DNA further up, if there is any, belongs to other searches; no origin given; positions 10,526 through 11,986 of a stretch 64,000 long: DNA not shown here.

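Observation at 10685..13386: Four overlapping genes: long RES protein / GIY-YIG nuclease / short RES toxin / DUF2384 antitoxin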

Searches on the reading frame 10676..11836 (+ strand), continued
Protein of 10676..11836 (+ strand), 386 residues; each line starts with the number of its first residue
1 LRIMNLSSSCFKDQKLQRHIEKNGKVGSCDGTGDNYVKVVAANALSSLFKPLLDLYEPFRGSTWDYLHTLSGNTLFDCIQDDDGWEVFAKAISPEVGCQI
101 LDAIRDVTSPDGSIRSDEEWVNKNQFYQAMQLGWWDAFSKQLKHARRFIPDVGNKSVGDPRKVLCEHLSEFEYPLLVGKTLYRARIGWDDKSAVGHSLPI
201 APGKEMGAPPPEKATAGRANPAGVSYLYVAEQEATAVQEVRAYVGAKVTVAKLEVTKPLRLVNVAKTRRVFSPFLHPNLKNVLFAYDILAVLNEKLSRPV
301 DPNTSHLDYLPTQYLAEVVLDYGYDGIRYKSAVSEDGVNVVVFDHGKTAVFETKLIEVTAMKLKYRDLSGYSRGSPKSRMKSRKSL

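Call 51: find_encoding_contigs(protein=P0122, flank=8000, max_places=2)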
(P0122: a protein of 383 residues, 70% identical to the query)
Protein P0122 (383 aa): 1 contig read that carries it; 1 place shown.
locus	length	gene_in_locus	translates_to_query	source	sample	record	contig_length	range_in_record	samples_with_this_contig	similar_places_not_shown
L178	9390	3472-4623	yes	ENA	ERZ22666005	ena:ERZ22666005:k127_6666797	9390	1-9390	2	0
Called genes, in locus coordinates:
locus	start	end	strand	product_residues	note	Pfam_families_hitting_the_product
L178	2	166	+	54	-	?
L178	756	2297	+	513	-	PF12161:HsdM_N, PF02384:N6_Mtase, PF01170:UPF0020, PF20473:MmeI_Mtase (weak), PF07669:Eco57I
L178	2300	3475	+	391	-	PF01420:Methylase_S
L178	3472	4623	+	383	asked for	PF08808:RES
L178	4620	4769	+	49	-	-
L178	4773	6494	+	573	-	PF03235:GmrSD_N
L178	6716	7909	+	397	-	PF02661:Fic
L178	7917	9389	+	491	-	?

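Call 54: list_cluster_members(proteins=[P0001, P0391, window:10685-11836:+, window:12985-13386:+])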
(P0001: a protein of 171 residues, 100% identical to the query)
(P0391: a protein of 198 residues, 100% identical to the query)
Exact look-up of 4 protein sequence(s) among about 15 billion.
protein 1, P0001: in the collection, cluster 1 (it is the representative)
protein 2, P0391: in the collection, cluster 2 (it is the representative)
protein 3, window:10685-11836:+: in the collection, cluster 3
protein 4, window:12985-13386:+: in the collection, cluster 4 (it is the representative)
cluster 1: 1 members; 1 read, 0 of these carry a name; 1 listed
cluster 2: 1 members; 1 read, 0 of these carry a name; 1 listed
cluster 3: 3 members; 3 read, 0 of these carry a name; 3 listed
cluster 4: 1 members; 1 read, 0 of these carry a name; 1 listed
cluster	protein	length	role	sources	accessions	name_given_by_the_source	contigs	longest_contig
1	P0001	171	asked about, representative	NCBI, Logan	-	-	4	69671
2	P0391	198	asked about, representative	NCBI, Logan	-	-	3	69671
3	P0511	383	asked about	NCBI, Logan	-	-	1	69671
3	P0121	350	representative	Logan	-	-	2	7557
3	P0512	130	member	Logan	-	-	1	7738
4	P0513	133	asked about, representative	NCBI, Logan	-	-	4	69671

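Call 77: search_protein_families(library=ncbifam, max_evalue=0.01, proteins=[L113:4120-5034:+, L113:5052-5999:+, L113:5971-7023:+, L127:4181-5062:+, L127:5066-6004:+, L090:7104-8129:+, L090:8136-9440:+, L090:9392-10291:+, L090:4467-5291:+])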
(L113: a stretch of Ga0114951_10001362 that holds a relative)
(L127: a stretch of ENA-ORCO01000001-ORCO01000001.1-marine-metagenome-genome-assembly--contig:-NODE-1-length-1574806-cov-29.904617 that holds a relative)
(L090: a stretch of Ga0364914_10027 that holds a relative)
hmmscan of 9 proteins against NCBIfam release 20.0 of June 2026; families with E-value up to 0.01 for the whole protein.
L113:4120-5034:+ (304 aa): 1 family
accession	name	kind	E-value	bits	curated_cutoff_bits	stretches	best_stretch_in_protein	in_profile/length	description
NF033832.1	sce7726_fam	subfamily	1.1e-52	178.6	70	1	75-254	1-183/184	sce7726 family protein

L113:5052-5999:+ (315 aa): 1 family
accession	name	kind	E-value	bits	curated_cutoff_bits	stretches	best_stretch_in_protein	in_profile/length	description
NF033831.1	sce7725_fam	subfamily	2.5e-99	332.9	60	1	2-311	1-312/312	sce7725 family protein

L113:5971-7023:+ (350 aa): 1 family
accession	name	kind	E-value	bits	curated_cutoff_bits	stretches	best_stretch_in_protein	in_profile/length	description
NF033558.1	transpos_IS1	equivalog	0.0016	18.4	100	0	14-94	1-81/199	IS1 family transposase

L127:4181-5062:+ (293 aa): 1 family
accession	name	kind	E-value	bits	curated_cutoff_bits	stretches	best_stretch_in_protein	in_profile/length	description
NF033832.1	sce7726_fam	subfamily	4.4e-54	183.2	70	1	73-253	1-183/184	sce7726 family protein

L127:5066-6004:+ (312 aa): 1 family
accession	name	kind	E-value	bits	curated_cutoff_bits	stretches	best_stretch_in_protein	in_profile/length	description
NF033831.1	sce7725_fam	subfamily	4e-96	322.4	60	1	2-310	1-312/312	sce7725 family protein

L090:7104-8129:+ (341 aa): 0 families

L090:8136-9440:+ (434 aa): 5 families
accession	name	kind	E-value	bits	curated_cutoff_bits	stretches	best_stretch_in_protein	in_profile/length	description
TIGR00361.1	ComEC_Rec2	equivalog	2.9e-15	55.5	190.05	1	328-414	573-654/663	DNA internalization-related competence protein ComEC/Rec2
NF008580.0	PRK11539.1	equivalog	4.2e-05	22.1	969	1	328-407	631-706/758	ComEC family protein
NF041809.1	Avs1a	equivalog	0.00034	19.5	420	0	69-92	45-68/387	AVAST type 1 anti-phage system MBL fold metallo-hydrolase Avs1a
NF058524.1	6A-MBL_enzyme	equivalog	0.0037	16.5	220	0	68-91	54-77/346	anti-phage 6A-MBL system MBL-fold protein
NF049846.1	blaAHM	exception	0.005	15.8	590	0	70-100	109-139/304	AHM family subclass B3-like metallo-beta-lactamase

L090:9392-10291:+ (299 aa): 0 families

L090:4467-5291:+ (274 aa): 2 families
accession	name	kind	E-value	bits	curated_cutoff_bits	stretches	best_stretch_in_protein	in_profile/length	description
NF007135.0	PRK09581.1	equivalog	0.00011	21.2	474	1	153-265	25-116/457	PleD family two-component system response regulator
TIGR02154.1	PhoB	equivalog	0.0025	17.1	296.2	1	134-265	5-116/226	phosphate regulon transcriptional regulator PhoB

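Call 78: search_protein_families(library=padloc, max_evalue=0.01, proteins=[L113:4120-5034:+, L113:5052-5999:+, L113:5971-7023:+, L127:4181-5062:+, L127:5066-6004:+, L127:6001-7074:+, L090:7104-8129:+, L090:8136-9440:+, L090:9392-10291:+, L090:4467-5291:+])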
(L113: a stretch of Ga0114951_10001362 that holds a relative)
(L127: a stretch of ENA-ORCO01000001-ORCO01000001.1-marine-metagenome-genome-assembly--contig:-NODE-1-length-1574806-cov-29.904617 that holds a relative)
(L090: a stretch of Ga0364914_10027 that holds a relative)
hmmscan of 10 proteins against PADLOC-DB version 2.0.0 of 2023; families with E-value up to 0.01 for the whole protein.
L113:4120-5034:+ (304 aa): 1 family
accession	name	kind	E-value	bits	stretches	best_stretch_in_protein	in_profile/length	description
PDLC02989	cll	-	1.2e-17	62.6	1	76-257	6-187/265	-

L113:5052-5999:+ (315 aa): 0 families

L113:5971-7023:+ (350 aa): 0 families

L127:4181-5062:+ (293 aa): 1 family
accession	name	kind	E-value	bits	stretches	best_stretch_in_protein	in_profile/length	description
PDLC02989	cll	-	4.4e-13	47.6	1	86-187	17-119/265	-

L127:5066-6004:+ (312 aa): 0 families

L127:6001-7074:+ (357 aa): 2 families
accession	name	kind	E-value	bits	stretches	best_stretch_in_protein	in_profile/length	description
PDLC01963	CARF9--CARF_HEPN_TM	-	0.00087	16.6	1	66-160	182-275/342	-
PDLC01736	TniQ_IF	-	0.0094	13.2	0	66-124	249-306/400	TniQ_1_I-F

L090:7104-8129:+ (341 aa): 1 family
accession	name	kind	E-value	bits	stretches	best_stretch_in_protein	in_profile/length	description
PDLC00984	Cmr5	-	0.0085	14.6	0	70-108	18-56/129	Cmr5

L090:8136-9440:+ (434 aa): 3 families
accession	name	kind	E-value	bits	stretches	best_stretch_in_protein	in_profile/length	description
PDLC03854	LmuA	-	3.7e-09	34.2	1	66-92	52-78/345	-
PDLC04676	PDC-M48B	-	3.9e-07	27.2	1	43-101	35-91/357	-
PDLC03805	RTasMBL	-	4e-07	27.5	1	69-93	46-70/322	DRT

L090:9392-10291:+ (299 aa): 0 families

L090:4467-5291:+ (274 aa): 14 families
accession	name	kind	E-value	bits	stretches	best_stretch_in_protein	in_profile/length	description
PDLC04772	PDC-M68A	-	2.1e-24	84.9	1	4-115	1-112/253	-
PDLC00739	Effector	-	2.8e-16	57.8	1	5-111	5-111/378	Endonuclease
PDLC01997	SAVED1--SAVED_HNH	-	7.1e-15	53.4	1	7-110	5-106/368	-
PDLC00746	Effector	-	2.2e-11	41.4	1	42-113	50-121/389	Endonuclease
PDLC00742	Effector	-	3.8e-10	37.1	1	13-105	126-218/527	Endonuclease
PDLC00406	SduA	-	3.8e-09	35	1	11-122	21-124/326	DUF4263 domain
PDLC00740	Effector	-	3.8e-09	33.8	1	41-116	46-121/391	Endonuclease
PDLC01998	SAVED1--SAVED_HNH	-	4.3e-09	33.7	1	8-105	114-211/506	-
PDLC00749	Effector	-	4.8e-08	30.4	1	40-110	45-119/395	Endonuclease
PDLC00751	Effector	-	1.1e-06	25.9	1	5-114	128-237/530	Endonuclease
PDLC00747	Effector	-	1.8e-06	25.4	1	20-110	24-118/373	Endonuclease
PDLC01999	SAVED1--SAVED_HNH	-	9.6e-06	22.8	1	43-103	48-109/387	-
PDLC04773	PDC-M68A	-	5.9e-05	21.2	1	68-114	3-49/200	-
PDLC00738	Effector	-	0.0086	12.8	0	45-110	183-249/529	Endonuclease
